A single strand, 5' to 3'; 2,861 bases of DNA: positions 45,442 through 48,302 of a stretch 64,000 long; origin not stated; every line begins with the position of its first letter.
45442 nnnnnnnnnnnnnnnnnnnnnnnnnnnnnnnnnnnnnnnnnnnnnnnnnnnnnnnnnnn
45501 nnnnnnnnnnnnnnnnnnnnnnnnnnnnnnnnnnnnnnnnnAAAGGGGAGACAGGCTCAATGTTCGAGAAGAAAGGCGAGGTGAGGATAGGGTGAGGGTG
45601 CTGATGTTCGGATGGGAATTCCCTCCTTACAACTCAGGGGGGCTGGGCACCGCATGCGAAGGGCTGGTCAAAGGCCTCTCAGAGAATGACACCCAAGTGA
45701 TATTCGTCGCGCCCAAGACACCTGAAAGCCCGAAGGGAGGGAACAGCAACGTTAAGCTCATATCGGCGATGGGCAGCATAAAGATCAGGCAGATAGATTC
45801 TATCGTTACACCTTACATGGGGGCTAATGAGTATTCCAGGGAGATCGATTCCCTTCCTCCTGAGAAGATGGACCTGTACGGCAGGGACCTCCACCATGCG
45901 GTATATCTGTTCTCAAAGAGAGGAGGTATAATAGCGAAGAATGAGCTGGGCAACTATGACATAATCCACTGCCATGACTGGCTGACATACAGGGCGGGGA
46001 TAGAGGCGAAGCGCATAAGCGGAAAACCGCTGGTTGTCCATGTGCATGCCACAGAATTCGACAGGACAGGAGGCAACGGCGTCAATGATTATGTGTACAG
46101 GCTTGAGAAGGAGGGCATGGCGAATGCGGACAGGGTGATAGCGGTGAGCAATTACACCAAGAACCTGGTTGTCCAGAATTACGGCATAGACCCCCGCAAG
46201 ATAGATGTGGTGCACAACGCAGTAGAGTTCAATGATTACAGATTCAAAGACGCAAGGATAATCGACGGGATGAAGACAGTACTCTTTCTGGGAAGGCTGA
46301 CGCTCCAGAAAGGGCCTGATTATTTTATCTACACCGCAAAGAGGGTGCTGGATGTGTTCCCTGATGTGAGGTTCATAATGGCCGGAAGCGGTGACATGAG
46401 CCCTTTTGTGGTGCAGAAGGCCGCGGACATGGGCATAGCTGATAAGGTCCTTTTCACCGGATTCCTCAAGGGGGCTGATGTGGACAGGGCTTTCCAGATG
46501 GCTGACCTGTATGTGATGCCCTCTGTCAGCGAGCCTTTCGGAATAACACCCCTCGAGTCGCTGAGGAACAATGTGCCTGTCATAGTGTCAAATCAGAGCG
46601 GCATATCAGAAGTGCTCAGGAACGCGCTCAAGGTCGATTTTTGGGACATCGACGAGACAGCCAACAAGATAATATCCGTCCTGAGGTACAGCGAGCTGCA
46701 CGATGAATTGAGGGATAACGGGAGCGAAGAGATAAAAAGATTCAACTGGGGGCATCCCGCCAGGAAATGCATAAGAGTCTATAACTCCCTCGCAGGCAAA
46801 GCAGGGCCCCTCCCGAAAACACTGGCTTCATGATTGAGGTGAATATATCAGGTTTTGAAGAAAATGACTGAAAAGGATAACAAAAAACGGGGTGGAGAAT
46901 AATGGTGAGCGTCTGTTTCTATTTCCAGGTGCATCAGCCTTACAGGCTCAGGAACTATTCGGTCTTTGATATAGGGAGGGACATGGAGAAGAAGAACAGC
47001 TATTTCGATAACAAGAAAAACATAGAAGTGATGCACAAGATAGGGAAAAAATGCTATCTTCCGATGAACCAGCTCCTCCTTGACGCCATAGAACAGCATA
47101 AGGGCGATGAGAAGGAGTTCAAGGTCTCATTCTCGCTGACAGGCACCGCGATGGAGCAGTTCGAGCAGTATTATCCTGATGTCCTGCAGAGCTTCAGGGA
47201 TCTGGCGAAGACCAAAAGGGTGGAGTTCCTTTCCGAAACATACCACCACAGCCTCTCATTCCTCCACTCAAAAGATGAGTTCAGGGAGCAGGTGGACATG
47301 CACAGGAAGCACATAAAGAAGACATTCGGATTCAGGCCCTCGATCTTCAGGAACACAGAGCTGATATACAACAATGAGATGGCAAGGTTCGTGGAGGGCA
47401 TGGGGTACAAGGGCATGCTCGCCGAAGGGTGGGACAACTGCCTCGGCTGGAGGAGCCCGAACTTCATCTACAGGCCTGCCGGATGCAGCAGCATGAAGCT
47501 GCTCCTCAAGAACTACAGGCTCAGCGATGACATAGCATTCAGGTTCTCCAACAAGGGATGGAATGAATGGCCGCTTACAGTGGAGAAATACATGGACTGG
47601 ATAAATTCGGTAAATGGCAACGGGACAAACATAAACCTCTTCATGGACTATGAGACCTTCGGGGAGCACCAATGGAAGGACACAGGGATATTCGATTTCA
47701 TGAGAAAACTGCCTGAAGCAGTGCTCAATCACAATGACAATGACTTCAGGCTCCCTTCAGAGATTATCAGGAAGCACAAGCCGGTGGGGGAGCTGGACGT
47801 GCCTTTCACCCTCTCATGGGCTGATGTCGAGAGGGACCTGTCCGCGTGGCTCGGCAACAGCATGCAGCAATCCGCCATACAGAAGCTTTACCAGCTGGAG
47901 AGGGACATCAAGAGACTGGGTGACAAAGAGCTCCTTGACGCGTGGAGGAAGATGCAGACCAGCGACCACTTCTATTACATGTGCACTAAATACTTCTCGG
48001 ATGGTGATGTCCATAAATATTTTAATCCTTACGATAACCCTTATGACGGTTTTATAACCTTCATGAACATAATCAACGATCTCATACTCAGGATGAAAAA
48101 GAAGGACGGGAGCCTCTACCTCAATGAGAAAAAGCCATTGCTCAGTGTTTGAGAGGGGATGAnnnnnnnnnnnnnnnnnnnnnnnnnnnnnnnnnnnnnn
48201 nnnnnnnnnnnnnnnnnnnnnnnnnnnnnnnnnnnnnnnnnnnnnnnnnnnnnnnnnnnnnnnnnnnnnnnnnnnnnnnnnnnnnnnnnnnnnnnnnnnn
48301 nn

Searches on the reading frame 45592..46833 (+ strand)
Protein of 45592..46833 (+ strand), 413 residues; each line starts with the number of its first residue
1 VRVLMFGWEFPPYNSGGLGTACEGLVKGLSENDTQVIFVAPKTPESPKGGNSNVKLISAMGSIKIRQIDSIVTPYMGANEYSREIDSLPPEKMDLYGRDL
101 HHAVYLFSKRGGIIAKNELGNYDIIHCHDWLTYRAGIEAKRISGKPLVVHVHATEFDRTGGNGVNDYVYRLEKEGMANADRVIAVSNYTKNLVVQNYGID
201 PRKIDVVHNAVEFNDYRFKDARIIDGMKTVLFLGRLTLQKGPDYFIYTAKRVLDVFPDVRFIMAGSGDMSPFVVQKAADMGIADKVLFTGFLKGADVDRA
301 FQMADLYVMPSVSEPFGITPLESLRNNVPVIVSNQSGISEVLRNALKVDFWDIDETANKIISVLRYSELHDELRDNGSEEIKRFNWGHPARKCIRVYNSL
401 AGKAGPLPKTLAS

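Call 89: search_protein_families(library=pfam, proteins=[window:45592-46833:+], max_evalue=0.00001)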
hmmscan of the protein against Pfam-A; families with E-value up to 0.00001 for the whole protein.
window:45592-46833:+ (413 aa): 6 families
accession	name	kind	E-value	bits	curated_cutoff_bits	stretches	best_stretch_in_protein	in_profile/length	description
PF00534.26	Glycos_transf_1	-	1.1e-31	110.2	26.4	1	221-378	9-170/172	Glycosyl transferases group 1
PF13692.12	Glyco_trans_1_4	-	3.8e-26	92.5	27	1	228-364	2-140/142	Glycosyl transferases group 1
PF13439.12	Glyco_transf_4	-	3.6e-24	86.1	28.5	1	16-212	2-167/170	Glycosyltransferase Family 4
PF20706.3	GT4-conflict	-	4.6e-18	65.8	26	1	149-356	113-328/385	Family 4 Glycosyltransferase in conflict systems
PF08323.17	Glyco_transf_5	-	3.4e-17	63.4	22.7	1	2-196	1-227/239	Starch synthase catalytic domain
PF13579.12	Glyco_trans_4_4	-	3.2e-16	60.5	29.7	1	16-209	1-157/158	Glycosyl transferase 4-like domain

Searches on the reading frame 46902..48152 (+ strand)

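Call 89: search_protein_families(library=pfam, proteins=[window:46902-48152:+], max_evalue=0.00001)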
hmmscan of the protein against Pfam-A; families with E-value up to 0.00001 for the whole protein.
window:46902-48152:+ (416 aa): 1 family
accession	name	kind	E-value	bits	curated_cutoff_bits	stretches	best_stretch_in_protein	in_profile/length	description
PF03065.20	Glyco_hydro_57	-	1.8e-79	267.6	21.2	1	6-301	2-291/291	Glycosyl hydrolase family 57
